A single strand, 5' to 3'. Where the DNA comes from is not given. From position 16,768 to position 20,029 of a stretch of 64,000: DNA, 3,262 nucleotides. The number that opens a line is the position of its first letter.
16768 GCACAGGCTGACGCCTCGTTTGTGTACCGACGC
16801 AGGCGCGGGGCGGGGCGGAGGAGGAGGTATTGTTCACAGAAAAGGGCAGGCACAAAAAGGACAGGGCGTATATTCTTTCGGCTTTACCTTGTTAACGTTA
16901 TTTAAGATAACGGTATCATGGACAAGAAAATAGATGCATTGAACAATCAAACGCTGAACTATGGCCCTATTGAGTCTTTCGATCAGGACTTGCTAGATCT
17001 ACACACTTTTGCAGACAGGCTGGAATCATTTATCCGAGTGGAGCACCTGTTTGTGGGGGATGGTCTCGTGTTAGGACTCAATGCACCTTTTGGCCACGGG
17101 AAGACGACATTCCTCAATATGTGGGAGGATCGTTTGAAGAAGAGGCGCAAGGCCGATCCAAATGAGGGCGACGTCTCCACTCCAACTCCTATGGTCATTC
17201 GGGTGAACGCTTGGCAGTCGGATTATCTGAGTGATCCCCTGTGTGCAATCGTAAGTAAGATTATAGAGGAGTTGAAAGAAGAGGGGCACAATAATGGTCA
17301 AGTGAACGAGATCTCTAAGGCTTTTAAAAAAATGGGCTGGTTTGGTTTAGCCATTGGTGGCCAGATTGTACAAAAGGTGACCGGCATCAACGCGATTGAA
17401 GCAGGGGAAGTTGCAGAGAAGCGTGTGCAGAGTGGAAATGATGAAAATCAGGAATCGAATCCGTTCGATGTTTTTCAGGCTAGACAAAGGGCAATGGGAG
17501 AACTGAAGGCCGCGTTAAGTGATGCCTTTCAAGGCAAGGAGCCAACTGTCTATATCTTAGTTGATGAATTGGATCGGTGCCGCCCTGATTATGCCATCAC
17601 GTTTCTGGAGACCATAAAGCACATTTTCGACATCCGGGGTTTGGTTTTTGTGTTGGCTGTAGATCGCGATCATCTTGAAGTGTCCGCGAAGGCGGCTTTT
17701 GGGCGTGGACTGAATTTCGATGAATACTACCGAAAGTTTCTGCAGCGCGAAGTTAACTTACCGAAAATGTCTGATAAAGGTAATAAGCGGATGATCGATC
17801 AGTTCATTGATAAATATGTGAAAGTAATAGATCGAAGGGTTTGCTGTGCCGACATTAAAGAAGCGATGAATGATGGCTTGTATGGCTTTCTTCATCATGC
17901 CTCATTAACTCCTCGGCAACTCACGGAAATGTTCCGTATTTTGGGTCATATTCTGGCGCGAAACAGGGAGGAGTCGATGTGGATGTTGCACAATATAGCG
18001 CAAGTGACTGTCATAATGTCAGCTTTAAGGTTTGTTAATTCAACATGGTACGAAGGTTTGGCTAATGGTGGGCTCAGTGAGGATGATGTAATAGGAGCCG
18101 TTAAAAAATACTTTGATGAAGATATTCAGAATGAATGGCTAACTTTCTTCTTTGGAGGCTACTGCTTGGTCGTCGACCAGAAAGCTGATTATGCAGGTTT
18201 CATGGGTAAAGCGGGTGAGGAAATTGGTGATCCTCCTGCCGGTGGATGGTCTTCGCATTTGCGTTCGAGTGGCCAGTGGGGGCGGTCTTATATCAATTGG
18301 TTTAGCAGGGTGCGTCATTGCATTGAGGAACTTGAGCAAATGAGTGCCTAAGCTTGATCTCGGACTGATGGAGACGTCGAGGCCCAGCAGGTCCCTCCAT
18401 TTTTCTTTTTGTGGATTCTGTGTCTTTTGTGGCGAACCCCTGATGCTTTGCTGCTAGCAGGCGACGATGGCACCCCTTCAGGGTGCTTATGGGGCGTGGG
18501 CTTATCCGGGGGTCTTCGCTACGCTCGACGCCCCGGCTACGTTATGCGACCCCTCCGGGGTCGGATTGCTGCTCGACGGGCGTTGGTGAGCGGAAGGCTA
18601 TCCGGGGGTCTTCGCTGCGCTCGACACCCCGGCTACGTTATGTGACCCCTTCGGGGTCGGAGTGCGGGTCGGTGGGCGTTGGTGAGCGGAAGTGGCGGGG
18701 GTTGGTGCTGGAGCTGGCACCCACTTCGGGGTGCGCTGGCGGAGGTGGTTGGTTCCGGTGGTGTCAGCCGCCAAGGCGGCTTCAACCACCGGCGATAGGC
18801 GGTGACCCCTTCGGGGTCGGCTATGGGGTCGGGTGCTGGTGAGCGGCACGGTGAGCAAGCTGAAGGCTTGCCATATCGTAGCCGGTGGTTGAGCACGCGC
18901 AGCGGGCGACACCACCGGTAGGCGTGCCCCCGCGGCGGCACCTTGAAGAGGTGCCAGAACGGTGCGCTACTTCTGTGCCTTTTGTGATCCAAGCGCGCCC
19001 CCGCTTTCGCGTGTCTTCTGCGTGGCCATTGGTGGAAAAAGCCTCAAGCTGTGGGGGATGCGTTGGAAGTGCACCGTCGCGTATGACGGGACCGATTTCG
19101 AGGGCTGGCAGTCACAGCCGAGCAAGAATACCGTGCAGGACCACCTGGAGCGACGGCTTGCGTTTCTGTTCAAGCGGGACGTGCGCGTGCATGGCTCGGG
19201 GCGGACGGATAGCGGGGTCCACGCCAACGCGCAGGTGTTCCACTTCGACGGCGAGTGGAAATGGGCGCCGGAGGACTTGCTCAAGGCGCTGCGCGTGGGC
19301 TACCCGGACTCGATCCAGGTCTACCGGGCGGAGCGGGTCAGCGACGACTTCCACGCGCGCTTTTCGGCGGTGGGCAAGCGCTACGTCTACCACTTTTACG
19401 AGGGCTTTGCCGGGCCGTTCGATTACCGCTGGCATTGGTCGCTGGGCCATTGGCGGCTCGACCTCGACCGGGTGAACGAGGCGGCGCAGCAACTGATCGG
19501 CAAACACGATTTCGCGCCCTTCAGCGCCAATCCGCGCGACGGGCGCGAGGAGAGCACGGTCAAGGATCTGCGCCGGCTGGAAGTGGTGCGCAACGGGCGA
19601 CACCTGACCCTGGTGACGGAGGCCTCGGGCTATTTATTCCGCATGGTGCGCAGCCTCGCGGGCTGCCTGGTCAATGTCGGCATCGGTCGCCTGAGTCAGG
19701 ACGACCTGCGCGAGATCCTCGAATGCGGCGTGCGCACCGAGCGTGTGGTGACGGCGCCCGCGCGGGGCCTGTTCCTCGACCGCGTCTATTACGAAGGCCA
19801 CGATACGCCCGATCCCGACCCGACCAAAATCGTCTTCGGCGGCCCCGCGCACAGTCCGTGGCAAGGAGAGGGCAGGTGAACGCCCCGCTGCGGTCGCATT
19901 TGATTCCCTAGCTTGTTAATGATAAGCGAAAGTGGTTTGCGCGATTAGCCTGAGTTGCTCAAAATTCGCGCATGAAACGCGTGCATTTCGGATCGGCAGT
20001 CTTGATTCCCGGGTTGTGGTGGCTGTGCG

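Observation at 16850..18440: Solitary KAP-family P-loop NTPase on an AT-rich islet: candidate single-gene conflict/defence element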

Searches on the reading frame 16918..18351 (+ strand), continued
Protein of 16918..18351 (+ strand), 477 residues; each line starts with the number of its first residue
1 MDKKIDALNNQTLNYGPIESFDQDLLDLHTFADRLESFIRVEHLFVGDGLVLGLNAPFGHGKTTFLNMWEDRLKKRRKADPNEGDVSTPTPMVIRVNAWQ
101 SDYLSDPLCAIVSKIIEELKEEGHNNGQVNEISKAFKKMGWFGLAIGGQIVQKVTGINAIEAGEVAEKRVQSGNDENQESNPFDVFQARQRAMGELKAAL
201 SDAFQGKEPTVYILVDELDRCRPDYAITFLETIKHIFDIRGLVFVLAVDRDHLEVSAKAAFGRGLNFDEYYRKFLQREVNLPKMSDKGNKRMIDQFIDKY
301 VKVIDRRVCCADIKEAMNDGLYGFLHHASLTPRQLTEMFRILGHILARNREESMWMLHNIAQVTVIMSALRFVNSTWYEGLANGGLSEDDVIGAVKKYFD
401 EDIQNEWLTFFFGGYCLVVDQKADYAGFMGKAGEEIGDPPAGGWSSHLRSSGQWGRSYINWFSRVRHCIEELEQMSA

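Call 66: find_encoding_contigs(protein=P0076, flank=7000, max_places=1)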
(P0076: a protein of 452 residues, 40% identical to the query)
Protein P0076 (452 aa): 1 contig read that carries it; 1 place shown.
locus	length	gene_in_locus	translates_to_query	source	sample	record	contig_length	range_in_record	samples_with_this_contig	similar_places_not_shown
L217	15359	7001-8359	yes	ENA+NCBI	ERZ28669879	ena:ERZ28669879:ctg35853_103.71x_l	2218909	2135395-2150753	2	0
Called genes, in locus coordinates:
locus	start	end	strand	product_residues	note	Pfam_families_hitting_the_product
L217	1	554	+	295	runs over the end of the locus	PF00763:THF_DHG_CYH, PF02882:THF_DHG_CYH_C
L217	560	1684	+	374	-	PF03739:LptF_LptG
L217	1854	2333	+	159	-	PF01037:AsnC_trans_reg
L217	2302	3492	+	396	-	PF00155:Aminotran_1_2, PF01212:Beta_elim_lyase (weak), PF00266:Aminotran_5, PF01053:Cys_Met_Meta_PP, PF01041:DegT_DnrJ_EryC1 (weak)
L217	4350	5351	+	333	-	-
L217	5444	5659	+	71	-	-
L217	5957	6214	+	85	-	PF02604:PhdYeFM_antitox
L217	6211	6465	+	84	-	PF06769:YoeB_toxin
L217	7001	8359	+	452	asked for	PF07693:KAP_NTPase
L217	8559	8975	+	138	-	-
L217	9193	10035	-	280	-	PF06293:Kdo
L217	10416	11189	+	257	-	PF01618:MotA_ExbB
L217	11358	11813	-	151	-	PF01894:YjbQ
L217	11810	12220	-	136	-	PF02410:RsfS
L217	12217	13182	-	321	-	PF03255:ACCA, PF01039:Carboxyl_trans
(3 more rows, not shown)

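Call 67: find_encoding_contigs(protein=P0065, flank=7000, max_places=1)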
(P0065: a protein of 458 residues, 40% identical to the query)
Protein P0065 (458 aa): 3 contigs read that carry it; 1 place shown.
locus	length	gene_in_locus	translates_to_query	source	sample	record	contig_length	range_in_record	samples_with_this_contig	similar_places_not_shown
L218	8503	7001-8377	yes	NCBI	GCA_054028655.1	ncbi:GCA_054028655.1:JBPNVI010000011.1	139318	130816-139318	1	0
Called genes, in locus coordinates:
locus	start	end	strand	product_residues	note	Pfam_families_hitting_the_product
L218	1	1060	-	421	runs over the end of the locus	PF04984:Phage_sheath_1, PF17482:Phage_sheath_1C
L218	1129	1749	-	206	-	PF13620:CarboxypepD_reg, PF13715:CarbopepD_reg_2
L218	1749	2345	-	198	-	PF14065:Pvc16_N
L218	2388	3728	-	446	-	PF13699:eCIS_core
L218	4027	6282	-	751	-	PF22977:WHD, PF00004:AAA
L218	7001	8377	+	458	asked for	PF07693:KAP_NTPase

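Call 70: search_protein_families(library=phrogs, proteins=[window:16918-18348:+], max_evalue=0.001)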
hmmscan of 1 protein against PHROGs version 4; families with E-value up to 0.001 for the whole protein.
window:16918-18348:+ (477 aa): 1 family
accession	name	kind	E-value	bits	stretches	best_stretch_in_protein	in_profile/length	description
phrog_8614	-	unknown function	5.8e-54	184.9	1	11-405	6-397/489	-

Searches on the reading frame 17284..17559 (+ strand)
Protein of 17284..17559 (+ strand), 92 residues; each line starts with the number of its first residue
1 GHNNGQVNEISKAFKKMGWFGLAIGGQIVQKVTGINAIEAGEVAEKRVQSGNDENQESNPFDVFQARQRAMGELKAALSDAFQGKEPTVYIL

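Call 72: search_protein_families(library=pfam, proteins=[window:17284-17559:+], max_evalue=10)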
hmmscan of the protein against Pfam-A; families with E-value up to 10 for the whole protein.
window:17284-17559:+ (92 aa): 1 family
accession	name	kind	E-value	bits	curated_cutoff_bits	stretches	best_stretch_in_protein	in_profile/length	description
PF00016.26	RuBisCO_large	-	0.0025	17.6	30.1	1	10-71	2-68/299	Ribulose bisphosphate carboxylase large chain, catalytic domain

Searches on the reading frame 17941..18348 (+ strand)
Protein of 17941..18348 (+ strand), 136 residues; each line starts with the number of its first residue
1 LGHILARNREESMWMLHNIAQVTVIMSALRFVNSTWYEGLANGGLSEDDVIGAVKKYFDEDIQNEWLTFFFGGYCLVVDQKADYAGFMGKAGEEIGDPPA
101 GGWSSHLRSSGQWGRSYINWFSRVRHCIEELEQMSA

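Call 72: search_protein_families(library=pfam, proteins=[window:17941-18348:+], max_evalue=10)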
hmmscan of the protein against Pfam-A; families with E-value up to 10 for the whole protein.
window:17941-18348:+ (136 aa): 0 families

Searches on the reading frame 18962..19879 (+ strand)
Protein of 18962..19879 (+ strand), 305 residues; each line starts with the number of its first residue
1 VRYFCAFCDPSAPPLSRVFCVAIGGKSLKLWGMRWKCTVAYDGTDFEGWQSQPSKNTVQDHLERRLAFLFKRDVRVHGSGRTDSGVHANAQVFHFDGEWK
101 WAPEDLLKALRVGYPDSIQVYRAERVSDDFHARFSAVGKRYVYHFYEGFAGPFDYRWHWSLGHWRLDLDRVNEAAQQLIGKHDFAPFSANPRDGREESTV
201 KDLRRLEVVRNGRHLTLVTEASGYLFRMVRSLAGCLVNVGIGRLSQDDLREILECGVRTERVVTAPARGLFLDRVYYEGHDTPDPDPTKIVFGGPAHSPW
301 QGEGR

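Call 4: search_protein_families(library=pfam, proteins=[window:18962-19879:+], max_evalue=0.01)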
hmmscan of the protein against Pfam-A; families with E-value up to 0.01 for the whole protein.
window:18962-19879:+ (305 aa): 1 family
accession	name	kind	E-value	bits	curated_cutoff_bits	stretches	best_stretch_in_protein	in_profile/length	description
PF01416.25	PseudoU_synth_1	-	1e-35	122.9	23.3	2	174-278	1-108/108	tRNA pseudouridine synthase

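Call 11: find_related_loci(query=window:19055-19879:+, collection=genome_contigs, flank=8000)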
Query window:19055-19879:+ (274 aa) in genome_contigs; peptide patterns used: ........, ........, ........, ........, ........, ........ (x = any residue, [..] = any of these).
189 stretches matched a pattern; 45 encode a relative of the query (tblastn E <= 1e-3); 45 distinct loci.
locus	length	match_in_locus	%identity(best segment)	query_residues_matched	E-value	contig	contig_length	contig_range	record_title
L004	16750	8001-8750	68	2-251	3e-111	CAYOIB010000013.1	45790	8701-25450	MAG TPA_asm: uncultured Puniceicoccaceae bacterium isolate SRP220891_co3_381 genome assembly, contig: NODE_662_length_45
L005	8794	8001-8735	56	2-246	6e-92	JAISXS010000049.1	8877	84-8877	MAG: Puniceicoccales bacterium isolate Nc350_bin191 k119_2602701, whole genome shotgun sequence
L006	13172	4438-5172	56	3-247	1e-89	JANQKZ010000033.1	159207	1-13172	MAG: Opitutales bacterium isolate PL25a_bin.31 k99_2579357, whole genome shotgun sequence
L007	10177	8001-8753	58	1-246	7e-87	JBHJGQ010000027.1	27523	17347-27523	MAG: Opitutales bacterium isolate sb_S12C1742 S12Ck141_816416, whole genome shotgun sequence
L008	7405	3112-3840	55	3-246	1e-83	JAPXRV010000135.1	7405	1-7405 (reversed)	MAG: Opitutales bacterium isolate binned_ad_9.141 NODE_15185_length_7405_cov_2.784968, whole genome shotgun sequence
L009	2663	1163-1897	52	2-246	3e-81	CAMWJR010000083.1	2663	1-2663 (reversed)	MAG TPA_asm: uncultured Verrucomicrobia bacterium isolate SRR14411247_bin.11_metawrap_v1.3_MAG genome assembly, contig:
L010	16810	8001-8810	46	3-269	5e-75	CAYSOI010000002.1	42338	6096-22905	MAG TPA_asm: uncultured Opitutales bacterium isolate SRP134809_co1_390 genome assembly, contig: NODE_1581_length_42338_c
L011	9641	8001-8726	55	3-246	2e-74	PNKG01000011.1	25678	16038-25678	MAG: Opitutus sp. isolate PR.011 PR_1000638_25678, whole genome shotgun sequence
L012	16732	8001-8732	49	2-246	1e-74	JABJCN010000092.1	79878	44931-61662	MAG: Opitutia bacterium isolate SI073_bin56 k141_581758, whole genome shotgun sequence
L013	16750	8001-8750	50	3-252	3e-73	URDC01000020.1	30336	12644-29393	uncultured Opitutales bacterium isolate UMGS885 genome assembly, contig: NODE_152_length_30336_cov_11.635184, whole geno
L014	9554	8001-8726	48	3-246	7e-70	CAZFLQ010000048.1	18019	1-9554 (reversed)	MAG TPA_asm: uncultured Puniceicoccaceae bacterium isolate SRP141376_co5_148 genome assembly, contig: NODE_7582_length_1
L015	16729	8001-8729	48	3-246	4e-69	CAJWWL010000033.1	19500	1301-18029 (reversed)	MAG TPA_asm: uncultured Opitutae bacterium isolate ERR599026_bin.40_MetaBAT_v2.12.1_MAG genome assembly, contig: NODE_10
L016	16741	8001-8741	61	2-248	9e-99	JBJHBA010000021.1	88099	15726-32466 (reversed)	MAG: Verrucomicrobiota bacterium isolate SF2967_J5348.semibin_refined.143 NODE_335_length_88099_cov_28.157516, whole gen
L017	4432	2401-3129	42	2-246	1e-63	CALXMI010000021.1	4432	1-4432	MAG: uncultured Opitutales bacterium isolate E19__bin342 genome assembly, contig: E19__k127_6672392, whole genome shotgu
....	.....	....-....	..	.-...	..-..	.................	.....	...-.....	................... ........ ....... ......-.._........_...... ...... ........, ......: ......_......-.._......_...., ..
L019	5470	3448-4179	42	3-246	1e-51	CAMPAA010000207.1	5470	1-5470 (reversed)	MAG: uncultured Verrucomicrobia bacterium isolate SRR873601_bin.122_metaWRAP_v1.3_MAG genome assembly, contig: NODE_5040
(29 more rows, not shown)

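Call 81: search_protein_families(library=padloc, proteins=[window:18962-19879:+], max_evalue=0.00001)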
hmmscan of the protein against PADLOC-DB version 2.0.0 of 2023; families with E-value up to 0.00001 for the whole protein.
window:18962-19879:+ (305 aa): 0 families

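Call 86: find_encoding_contigs(protein=window:18962-19876:+, flank=5000, max_places=10)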
Protein seq(305 aa) (305 aa): 3 contigs read that carry it; 2 places shown.
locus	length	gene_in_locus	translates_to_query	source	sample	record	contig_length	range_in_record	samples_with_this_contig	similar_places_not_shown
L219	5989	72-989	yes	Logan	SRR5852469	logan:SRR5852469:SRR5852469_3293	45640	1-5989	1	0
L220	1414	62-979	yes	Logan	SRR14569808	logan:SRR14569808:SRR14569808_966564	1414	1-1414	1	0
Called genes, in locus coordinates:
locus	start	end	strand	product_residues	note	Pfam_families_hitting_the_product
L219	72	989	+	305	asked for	PF01416:PseudoU_synth_1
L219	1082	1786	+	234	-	-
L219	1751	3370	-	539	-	PF03553:Na_H_antiporter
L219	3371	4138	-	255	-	PF13489:Methyltransf_23, PF08241:Methyltransf_11, PF13649:Methyltransf_25 (weak), PF08242:Methyltransf_12 (weak), PF13847:Methyltransf_31 (weak)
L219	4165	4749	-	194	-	PF14681:UPRTase (faint), PF00156:Pribosyltran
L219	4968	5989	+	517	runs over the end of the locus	PF02142:MGS, PF01808:AICARFT_IMPCHas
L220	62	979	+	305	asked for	PF01416:PseudoU_synth_1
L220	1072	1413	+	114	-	?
